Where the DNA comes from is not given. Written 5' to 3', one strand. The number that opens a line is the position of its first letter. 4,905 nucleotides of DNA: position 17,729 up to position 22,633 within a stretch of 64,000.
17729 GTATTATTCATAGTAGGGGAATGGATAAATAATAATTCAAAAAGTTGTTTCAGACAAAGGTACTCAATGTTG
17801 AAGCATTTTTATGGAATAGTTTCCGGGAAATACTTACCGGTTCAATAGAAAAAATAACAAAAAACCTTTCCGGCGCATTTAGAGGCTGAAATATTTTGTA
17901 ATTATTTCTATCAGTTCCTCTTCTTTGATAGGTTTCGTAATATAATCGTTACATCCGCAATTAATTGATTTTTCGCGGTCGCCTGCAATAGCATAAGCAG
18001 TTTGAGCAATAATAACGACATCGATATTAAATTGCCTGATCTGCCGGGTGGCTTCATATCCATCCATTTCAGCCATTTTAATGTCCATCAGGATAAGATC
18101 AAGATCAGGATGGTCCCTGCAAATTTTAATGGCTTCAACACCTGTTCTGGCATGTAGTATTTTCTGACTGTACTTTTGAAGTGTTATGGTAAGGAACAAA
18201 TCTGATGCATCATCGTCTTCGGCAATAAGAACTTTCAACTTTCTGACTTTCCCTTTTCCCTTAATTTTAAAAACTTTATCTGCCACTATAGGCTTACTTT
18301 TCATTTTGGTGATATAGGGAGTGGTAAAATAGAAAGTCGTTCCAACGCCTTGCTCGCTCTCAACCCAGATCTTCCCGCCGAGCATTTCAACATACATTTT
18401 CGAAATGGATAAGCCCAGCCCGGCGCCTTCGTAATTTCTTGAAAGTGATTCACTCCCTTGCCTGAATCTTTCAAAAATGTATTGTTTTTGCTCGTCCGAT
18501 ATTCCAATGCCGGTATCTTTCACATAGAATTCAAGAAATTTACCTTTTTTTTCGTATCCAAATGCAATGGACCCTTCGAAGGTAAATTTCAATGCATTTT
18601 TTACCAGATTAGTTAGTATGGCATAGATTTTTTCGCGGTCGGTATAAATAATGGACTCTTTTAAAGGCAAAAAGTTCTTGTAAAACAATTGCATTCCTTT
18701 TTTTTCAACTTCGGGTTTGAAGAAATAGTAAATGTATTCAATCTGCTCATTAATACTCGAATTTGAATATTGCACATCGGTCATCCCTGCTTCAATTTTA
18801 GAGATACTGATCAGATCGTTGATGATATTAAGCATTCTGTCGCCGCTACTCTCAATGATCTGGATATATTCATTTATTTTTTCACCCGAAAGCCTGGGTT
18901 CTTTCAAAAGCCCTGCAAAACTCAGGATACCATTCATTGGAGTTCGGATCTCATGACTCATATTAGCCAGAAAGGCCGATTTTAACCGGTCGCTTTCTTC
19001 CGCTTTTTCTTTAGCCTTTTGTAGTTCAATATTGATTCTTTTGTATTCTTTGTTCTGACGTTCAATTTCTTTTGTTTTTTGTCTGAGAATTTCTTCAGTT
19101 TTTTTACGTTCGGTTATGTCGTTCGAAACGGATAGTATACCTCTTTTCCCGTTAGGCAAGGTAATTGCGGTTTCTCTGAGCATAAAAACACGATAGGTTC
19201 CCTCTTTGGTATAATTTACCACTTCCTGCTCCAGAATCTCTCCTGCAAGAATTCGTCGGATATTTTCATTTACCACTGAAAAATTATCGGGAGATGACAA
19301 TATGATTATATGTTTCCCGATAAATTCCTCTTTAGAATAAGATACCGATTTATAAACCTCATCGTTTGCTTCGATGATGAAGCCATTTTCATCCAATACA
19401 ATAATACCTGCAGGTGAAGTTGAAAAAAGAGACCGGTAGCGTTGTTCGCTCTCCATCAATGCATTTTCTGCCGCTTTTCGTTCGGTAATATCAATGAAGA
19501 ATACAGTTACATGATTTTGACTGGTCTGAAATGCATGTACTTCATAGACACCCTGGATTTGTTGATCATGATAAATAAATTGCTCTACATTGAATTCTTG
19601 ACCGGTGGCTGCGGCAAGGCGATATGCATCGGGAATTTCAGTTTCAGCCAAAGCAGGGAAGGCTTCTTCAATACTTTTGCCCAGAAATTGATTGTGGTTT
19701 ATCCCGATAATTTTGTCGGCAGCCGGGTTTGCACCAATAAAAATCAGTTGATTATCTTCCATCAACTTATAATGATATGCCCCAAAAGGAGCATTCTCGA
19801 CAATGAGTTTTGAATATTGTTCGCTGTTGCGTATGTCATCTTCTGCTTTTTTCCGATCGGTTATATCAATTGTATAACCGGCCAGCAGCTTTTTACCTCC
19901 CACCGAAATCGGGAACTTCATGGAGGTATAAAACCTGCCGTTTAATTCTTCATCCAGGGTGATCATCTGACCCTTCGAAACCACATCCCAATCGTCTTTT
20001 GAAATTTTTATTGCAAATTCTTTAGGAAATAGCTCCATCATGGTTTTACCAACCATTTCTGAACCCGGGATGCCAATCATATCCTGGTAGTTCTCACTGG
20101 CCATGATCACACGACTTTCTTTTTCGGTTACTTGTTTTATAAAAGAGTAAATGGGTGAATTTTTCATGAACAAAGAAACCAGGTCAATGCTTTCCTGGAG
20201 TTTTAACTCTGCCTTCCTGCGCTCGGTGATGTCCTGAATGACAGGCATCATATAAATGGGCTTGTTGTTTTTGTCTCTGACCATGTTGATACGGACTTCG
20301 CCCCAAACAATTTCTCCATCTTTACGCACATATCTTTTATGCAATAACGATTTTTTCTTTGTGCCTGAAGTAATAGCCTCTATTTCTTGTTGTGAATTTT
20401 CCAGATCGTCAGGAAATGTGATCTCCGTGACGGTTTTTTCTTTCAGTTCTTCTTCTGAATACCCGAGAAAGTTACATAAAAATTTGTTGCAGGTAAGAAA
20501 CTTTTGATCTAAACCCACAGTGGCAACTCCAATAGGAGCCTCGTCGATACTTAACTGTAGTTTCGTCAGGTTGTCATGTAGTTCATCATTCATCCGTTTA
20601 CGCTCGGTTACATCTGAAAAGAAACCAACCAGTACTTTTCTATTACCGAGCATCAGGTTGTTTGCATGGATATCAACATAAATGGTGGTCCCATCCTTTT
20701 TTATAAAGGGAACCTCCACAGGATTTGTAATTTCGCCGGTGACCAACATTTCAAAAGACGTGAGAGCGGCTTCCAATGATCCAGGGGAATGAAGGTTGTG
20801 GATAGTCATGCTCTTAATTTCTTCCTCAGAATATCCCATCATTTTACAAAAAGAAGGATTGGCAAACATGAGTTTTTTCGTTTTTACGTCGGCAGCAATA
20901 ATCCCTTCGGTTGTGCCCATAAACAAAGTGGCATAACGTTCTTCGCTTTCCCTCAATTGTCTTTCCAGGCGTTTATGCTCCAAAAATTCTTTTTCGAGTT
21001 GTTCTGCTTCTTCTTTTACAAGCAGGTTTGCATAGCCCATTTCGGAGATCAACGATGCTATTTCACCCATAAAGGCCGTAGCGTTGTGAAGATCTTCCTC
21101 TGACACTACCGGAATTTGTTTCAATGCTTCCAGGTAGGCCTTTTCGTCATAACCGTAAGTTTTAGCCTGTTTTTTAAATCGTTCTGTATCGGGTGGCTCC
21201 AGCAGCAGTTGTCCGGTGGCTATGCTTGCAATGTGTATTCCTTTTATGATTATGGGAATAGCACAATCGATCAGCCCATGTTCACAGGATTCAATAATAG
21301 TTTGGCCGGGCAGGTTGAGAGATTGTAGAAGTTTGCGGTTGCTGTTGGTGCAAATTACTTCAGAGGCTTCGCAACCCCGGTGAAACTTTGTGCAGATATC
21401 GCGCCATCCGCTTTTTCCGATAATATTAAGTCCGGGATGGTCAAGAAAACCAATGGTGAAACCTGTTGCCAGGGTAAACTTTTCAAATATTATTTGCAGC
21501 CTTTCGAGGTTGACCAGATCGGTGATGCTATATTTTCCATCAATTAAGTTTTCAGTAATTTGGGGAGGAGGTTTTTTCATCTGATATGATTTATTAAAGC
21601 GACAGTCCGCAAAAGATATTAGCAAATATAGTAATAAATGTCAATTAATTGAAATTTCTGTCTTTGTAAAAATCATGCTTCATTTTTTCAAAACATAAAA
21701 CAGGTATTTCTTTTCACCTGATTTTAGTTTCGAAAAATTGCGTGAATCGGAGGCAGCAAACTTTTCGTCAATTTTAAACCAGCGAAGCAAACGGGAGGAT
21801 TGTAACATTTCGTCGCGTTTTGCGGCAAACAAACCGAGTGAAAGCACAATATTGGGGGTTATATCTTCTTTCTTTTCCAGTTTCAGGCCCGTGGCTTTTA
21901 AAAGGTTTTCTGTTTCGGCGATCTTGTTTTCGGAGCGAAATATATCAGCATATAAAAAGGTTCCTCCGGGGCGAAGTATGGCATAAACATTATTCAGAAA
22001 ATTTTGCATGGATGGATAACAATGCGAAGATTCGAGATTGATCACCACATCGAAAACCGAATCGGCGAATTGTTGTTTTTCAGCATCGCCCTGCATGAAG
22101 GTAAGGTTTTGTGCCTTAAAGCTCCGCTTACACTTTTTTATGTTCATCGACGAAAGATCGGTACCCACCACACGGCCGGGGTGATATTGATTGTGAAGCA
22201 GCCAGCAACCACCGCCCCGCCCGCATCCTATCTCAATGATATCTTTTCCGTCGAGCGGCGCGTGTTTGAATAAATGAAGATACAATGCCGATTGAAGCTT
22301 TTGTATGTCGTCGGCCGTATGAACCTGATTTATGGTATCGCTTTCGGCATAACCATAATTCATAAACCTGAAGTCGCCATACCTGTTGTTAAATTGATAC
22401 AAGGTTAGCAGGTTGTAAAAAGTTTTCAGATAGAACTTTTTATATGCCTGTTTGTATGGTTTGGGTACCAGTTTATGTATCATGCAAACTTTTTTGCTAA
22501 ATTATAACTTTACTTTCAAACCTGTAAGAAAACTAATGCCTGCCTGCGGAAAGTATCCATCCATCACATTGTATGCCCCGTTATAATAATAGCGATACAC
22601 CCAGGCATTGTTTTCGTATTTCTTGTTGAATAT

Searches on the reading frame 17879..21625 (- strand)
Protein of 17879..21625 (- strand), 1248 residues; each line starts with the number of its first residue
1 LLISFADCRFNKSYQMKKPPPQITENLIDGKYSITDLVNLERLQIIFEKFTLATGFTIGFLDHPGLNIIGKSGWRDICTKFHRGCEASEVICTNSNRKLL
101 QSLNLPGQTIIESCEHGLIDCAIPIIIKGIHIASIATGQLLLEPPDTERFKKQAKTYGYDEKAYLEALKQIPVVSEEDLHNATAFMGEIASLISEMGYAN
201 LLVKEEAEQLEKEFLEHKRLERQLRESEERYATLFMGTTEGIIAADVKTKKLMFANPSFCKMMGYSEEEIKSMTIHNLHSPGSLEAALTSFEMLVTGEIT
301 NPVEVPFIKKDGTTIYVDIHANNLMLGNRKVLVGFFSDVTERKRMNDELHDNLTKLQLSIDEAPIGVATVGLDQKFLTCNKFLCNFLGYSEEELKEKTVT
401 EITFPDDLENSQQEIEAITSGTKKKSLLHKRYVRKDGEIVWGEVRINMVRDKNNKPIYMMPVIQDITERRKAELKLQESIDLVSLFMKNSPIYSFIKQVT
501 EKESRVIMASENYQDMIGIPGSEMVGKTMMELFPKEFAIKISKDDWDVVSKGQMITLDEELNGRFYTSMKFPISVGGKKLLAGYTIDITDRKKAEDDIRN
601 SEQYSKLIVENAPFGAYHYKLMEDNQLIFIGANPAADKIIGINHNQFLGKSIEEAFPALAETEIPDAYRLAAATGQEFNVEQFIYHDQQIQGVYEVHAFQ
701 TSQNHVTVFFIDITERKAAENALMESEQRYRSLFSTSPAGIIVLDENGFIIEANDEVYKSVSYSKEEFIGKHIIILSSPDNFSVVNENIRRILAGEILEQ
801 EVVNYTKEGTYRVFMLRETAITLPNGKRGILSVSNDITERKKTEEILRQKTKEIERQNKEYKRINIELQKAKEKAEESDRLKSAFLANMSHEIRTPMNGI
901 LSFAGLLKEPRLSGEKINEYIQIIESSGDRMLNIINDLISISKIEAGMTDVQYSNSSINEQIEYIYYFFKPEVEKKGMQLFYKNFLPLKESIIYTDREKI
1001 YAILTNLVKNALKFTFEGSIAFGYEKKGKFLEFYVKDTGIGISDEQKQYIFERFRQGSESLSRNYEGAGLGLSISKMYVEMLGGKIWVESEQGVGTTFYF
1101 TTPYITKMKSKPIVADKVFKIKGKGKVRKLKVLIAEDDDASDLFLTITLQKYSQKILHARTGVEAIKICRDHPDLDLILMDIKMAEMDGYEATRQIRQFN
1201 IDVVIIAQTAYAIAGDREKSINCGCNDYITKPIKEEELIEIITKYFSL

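Call 28: search_protein_families(library=pfam, proteins=[window:17879-21625:-], max_evalue=0.001)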
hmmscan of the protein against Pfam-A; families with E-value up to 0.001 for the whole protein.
window:17879-21625:- (1248 aa): 10 families
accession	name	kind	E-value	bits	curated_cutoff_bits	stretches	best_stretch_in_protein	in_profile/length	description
PF10114.15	PocR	-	1.5e-43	148.8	23.9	1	36-198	1-162/162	Sensory domain found in PocR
PF08448.16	PAS_4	-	1.1e-41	141.9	23.1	4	734-841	1-109/110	PAS fold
PF13426.13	PAS_9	-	3.4e-41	140.1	27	4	367-468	4-103/103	PAS domain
PF00989.32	PAS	-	1.4e-38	131.8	22.6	3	729-837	2-113/113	PAS fold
PF08447.18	PAS_3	-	2.4e-32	111.5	25.6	3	377-460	2-86/89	PAS fold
PF02518.31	HATPase_c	-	3.9e-25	88.9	26.4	1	996-1103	2-108/111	Histidine kinase-, DNA gyrase B-, and HSP90-like ATPase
PF00072.30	Response_reg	-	2.1e-21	76.6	30.2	1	1132-1242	1-110/111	Response regulator receiver domain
PF13188.13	PAS_8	-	4.2e-20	71.3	21.8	2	728-758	1-31/65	PAS domain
PF00512.31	HisKA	-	7.6e-20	71.2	26.9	1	882-947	2-66/66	His Kinase A (phospho-acceptor) domain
PF12860.13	PAS_7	-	2.5e-05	24.8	27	0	240-344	6-112/115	PAS fold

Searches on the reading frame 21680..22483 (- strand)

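Call 28: search_protein_families(library=pfam, proteins=[window:21680-22483:-], max_evalue=0.001)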
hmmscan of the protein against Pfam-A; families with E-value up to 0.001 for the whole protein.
window:21680-22483:- (267 aa): 11 families
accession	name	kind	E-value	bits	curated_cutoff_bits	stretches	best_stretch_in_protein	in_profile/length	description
PF08241.18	Methyltransf_11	-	2.6e-18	66.9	21.2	1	84-177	2-94/95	Methyltransferase domain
PF13649.12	Methyltransf_25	-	8.7e-18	65.3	27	1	82-174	1-97/97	Methyltransferase domain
PF13847.12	Methyltransf_31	-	9.1e-17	61.5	27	1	78-196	3-127/145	Methyltransferase domain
PF08242.18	Methyltransf_12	-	8.8e-14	52.5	30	1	83-176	1-98/98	Methyltransferase domain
PF13489.12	Methyltransf_23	-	9.9e-11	42.1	27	1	71-184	16-122/164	Methyltransferase domain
PF01209.24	Ubie_methyltran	-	1.4e-07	31.5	20.1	1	74-187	43-160/233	ubiE/COQ5 methyltransferase family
PF02353.26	CMAS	-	5.9e-07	29.5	27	1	60-192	43-178/273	Mycolic acid cyclopropane synthetase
PF01728.25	FtsJ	-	1.5e-05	25.4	24.1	1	76-145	20-86/181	FtsJ-like methyltransferase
PF03291.22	mRNA_G-N7_MeTrfase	-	0.00022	20.9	26.6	1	80-177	63-179/315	mRNA (guanine-N(7))-methyltransferase domain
PF05175.20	MTS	-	0.00039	20.5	23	1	65-175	20-135/170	Methyltransferase small domain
PF00891.24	Methyltransf_2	-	0.00086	19.1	22.3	0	31-195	17-181/210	O-methyltransferase domain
